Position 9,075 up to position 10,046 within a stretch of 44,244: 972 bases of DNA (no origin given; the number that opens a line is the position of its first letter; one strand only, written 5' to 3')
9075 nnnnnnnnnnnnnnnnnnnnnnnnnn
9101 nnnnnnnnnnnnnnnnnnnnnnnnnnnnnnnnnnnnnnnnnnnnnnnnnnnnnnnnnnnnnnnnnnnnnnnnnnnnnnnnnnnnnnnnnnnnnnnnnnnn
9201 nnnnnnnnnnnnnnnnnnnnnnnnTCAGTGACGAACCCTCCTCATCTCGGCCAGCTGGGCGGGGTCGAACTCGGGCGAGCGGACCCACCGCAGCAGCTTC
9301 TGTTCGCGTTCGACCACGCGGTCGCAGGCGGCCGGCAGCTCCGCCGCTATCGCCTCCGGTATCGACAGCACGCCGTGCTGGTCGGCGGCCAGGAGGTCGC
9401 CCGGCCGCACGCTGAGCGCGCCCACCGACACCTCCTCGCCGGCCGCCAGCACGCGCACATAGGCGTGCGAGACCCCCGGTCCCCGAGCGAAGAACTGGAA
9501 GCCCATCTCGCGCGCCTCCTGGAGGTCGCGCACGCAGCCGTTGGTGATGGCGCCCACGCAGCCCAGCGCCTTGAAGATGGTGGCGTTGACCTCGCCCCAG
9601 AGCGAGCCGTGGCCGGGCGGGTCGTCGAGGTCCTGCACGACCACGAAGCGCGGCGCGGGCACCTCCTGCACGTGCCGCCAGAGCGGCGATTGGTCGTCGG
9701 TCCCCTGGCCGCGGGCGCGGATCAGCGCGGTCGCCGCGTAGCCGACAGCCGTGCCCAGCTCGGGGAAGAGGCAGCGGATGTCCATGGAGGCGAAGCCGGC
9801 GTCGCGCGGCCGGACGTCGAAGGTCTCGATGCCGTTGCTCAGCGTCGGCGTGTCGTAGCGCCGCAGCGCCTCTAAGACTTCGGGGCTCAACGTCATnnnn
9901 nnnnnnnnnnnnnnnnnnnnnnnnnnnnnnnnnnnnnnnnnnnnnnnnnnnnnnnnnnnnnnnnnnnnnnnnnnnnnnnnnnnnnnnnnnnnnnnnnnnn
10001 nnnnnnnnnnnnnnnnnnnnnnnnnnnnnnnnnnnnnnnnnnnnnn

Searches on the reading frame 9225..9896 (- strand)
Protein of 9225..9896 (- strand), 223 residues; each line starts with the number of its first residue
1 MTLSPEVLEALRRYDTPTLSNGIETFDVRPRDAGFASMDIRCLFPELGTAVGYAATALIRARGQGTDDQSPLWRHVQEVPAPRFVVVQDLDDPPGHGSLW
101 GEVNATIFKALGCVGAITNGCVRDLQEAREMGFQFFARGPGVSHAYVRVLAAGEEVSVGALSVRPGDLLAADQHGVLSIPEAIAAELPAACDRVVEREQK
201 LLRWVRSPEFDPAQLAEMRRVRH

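Call 47: search_protein_families(library=pfam, proteins=[window:9225-9896:-], max_evalue=0.00001)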
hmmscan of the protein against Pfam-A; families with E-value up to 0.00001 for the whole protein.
window:9225-9896:- (223 aa): 1 family
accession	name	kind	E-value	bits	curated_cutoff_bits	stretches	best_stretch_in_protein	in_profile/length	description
PF03737.21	RraA-like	-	4.7e-21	76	24.5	1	35-177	17-151/152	Aldolase/RraA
